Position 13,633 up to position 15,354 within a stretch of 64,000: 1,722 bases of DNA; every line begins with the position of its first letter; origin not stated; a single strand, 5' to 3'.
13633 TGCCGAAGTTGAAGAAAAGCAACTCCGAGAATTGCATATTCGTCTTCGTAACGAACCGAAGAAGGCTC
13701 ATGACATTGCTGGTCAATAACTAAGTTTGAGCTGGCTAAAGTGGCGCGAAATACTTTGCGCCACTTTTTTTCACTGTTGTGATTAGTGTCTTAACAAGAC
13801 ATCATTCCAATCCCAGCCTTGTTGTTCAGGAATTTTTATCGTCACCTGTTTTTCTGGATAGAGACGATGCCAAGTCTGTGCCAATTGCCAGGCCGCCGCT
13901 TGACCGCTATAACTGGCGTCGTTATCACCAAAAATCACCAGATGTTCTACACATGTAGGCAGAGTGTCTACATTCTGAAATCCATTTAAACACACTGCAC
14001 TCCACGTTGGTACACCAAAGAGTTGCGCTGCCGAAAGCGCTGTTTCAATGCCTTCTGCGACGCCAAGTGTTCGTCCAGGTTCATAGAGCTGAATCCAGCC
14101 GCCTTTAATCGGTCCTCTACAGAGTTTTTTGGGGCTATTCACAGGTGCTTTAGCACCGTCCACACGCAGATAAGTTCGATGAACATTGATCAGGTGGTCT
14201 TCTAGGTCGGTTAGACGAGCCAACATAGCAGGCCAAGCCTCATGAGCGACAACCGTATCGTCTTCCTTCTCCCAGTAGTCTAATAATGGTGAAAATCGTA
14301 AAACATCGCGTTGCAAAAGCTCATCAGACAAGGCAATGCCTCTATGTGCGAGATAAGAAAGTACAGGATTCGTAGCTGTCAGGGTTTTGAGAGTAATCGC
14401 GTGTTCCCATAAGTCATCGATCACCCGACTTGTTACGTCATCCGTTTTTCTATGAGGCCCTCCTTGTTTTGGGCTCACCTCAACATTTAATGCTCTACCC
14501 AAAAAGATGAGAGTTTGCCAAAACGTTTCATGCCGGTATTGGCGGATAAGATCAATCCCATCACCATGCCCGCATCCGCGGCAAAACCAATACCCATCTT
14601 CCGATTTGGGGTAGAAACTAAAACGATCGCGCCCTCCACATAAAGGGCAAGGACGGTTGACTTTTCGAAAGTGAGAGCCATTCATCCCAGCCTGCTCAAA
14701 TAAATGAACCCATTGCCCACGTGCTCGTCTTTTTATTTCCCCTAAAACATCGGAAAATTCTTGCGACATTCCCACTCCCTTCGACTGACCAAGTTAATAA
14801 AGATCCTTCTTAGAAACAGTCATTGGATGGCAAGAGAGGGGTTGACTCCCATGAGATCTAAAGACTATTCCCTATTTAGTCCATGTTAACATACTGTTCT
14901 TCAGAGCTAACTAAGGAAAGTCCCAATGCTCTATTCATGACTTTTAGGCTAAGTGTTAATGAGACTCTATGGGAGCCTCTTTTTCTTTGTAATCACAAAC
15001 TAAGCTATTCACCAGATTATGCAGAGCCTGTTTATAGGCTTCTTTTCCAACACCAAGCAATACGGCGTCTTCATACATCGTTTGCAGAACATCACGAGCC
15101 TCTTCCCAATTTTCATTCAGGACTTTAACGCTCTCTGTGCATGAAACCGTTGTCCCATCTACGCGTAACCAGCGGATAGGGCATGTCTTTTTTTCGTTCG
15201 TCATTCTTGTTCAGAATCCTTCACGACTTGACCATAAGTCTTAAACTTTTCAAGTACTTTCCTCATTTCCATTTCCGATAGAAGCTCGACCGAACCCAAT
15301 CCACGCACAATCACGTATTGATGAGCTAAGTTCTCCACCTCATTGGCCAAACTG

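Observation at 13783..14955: Orphan P4-alpha-type primase module (Zn-ribbon plus Toprim) wedged between aspS and the mtn operon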

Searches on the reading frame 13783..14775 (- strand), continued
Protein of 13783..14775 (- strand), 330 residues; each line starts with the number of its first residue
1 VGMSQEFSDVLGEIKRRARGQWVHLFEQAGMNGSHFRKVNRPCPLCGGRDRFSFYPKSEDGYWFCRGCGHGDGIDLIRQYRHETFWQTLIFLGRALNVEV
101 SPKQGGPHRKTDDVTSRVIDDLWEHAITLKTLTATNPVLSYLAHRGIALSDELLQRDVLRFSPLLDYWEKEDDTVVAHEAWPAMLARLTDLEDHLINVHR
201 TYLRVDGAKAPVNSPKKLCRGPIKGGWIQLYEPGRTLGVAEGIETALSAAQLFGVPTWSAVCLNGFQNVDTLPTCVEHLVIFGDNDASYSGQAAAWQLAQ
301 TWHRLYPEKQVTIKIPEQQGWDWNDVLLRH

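Call 62: search_protein_families(library=pfam, proteins=[L098:4983-5954:+, L098:3473-4993:+, L086:7460-7969:+, L095:7440-7958:+, L100:7001-8017:+], max_evalue=0.01)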
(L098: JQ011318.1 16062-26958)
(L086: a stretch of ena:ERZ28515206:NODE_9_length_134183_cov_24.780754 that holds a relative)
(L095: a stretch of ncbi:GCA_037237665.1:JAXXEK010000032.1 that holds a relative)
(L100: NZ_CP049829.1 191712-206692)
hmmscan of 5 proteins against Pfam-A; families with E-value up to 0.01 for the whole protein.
L098:4983-5954:+ (323 aa): 3 families
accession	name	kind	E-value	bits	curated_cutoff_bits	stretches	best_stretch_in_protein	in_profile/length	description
PF23639.1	DUF7146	-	2.9e-17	63.4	27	1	105-190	4-95/105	Domain of unknown function (DUF7146)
PF08273.17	Zn_Ribbon_Prim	-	9.3e-15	55.1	23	1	28-63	1-37/37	Zinc-binding domain of primase-helicase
PF13362.12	Toprim_3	-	1.2e-10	42.1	27.2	1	215-305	2-91/95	Toprim domain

L098:3473-4993:+ (506 aa): 4 families
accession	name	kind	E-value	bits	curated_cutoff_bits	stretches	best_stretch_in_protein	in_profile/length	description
PF04851.21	ResIII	-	9.8e-16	58.5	22.5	1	4-149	2-163/164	Type III restriction enzyme, res subunit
PF00271.37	Helicase_C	-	4.9e-12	46.5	23.5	1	223-323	8-109/110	Helicase conserved C-terminal domain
PF00270.35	DEAD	-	2.6e-10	40.7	26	1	21-148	11-160/167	DEAD/DEAH box helicase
PF13604.12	AAA_30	-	0.0022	18.2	27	1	23-142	17-120/191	AAA domain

L086:7460-7969:+ (169 aa): 0 families

L095:7440-7958:+ (172 aa): 1 family
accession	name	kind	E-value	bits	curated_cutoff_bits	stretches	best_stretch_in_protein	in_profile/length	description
PF04355.18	BamE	-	0.0023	18.1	23.2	0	30-63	12-45/71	Outer membrane protein assembly factor BamE domain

L100:7001-8017:+ (338 aa): 3 families
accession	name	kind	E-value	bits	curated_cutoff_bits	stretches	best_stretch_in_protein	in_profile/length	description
PF23639.1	DUF7146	-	2.8e-29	102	27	1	117-227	3-105/105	Domain of unknown function (DUF7146)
PF13362.12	Toprim_3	-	2.9e-10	40.9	27.2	1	235-330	3-92/95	Toprim domain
PF08273.17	Zn_Ribbon_Prim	-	8.1e-10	39.3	23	1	38-75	1-36/37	Zinc-binding domain of primase-helicase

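Call 67: search_dna_similar(query=L086:7460-7969:+, collection=plasmids, mode=protein, max_rows=10, max_evalue=0.001)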
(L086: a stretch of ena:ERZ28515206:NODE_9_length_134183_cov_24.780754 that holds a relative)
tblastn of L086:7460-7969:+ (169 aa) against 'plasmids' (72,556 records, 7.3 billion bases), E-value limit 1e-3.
Records with a match: 33; places in all: 35; records where one place covers at least 80% of the query: 20.
Best place of each record, by identity: <60% 33.
By first word of the organism name: Ralstonia 9; Cupriavidus 8; Caballeronia 6; Paraburkholderia 5; Burkholderia 4; Ideonella 1.
By predicted mobility (MOB-suite, as given by PLSDB): non-mobilizable 24; mobilizable 7; conjugative 2.
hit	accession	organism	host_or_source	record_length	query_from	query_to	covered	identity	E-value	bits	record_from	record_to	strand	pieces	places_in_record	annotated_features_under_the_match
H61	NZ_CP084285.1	Caballeronia zhejiangensis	Anasa tristis,Cell culture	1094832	1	161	95%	29.5%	8e-10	64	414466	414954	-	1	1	none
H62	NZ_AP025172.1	Cupriavidus sp. P-10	-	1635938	1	158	93%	29.7%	1e-10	66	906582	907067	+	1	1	none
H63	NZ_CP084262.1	Caballeronia sp. SL2Y3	Jalysus wickhami,Cell culture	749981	1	161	95%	29.1%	2e-11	68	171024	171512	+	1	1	hypothetical protein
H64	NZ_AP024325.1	Caballeronia sp. NK8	-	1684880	1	158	93%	29.6%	1e-10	66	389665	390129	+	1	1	none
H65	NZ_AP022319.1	Burkholderia sp. THE68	Togo hemipterus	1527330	1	158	93%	29.6%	2e-9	62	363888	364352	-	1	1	none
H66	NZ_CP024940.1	Paraburkholderia hospita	soil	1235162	10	158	88%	31.3%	7e-15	78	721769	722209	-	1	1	record has no annotation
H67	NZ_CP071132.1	Caballeronia sp. M1242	Homo sapiens,ETA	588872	1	161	95%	28.8%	6e-11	67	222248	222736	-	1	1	hypothetical protein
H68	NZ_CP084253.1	Caballeronia sp. Sq4a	Anasa tristis,Cell culture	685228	5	161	93%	29.6%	3e-9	62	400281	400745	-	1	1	hypothetical protein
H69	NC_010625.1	Paraburkholderia phymatum STM815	-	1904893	8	161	91%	29.7%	4e-13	73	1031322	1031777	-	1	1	record has no annotation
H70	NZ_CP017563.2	Paraburkholderia sprentiae WSM5005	Lebeckia ambigua,root nodule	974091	14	163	89%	30.5%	3e-13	74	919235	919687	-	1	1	hypothetical protein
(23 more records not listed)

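Call 68: search_dna_similar(query=L086:7460-7969:+, collection=phages, mode=protein, max_rows=10, max_evalue=0.001)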
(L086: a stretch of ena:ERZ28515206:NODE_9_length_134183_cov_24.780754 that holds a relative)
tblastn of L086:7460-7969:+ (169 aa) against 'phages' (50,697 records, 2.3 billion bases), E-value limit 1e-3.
Records with a match: 1; places in all: 1; records where one place covers at least 80% of the query: 1.
Best place of each record, by identity: 60-80% 1.
By first word of the organism name: Bacteriophage 1.
By host as written in the record: - 1.
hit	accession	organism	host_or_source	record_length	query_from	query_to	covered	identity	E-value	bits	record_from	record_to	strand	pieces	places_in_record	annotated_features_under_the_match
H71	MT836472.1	Bacteriophage sp.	human fecal samples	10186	20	169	89%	60.7%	4e-56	194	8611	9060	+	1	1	record has no annotation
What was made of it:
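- Tried and rejected: It is a Burkholderiales host gene with no genuine phage hits (calls 67, 68).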

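Call 74: find_encoding_contigs(protein=P0098, flank=7000, max_places=2)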
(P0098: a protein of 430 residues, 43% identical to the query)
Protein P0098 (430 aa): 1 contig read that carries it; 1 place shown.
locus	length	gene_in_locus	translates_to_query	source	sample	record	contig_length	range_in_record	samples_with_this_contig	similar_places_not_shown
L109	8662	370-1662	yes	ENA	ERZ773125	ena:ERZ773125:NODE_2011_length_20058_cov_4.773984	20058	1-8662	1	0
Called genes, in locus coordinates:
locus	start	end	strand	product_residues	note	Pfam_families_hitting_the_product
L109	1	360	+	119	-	?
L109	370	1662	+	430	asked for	PF08273:Zn_Ribbon_Prim, PF23639:DUF7146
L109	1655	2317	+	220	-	PF10105:DUF2344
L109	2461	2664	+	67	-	PF01197:Ribosomal_L31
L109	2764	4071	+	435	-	PF13167:GTP-bdg_N, PF16360:GTP-bdg_M, PF00350:Dynamin_N (faint), PF01926:MMR_HSR1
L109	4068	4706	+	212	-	PF01205:Impact_N, PF09186:DUF1949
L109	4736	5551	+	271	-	PF04294:VanW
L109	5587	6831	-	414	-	PF00375:SDF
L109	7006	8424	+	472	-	PF00376:MerR, PF13411:MerR_1, PF06271:RDD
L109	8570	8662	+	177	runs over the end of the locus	PF07155:ECF-ribofla_trS (weak), PF12822:ECF_trnsprt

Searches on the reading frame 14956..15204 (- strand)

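Call 3: search_protein_families(library=pfam, proteins=[window:14956-15204:-], max_evalue=1)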
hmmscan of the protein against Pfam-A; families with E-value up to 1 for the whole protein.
window:14956-15204:- (82 aa): 2 families
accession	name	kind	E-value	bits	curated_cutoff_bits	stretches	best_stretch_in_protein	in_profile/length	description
PF22367.1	FlgE_3rd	-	0.11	13.1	27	1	38-74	44-79/121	Flagellar hook protein FlgE, third domain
PF08628.17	Nexin_C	-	0.19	12.5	22.3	1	31-68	69-106/110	Sorting nexin C terminal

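Call 4: search_protein_families(library=ncbifam, proteins=[window:14956-15204:-], max_evalue=1)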
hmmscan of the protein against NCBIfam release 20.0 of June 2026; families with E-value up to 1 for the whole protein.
window:14956-15204:- (82 aa): 0 families

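Call 5: search_protein_families(library=phrogs, proteins=[window:14956-15204:-], max_evalue=0.01)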
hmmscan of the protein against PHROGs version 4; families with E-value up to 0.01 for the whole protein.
window:14956-15204:- (82 aa): 0 families

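Call 19: search_protein_families(library=padloc, proteins=[window:14956-15204:-], max_evalue=0.1)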
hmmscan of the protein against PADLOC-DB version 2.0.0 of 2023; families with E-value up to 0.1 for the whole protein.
window:14956-15204:- (82 aa): 0 families
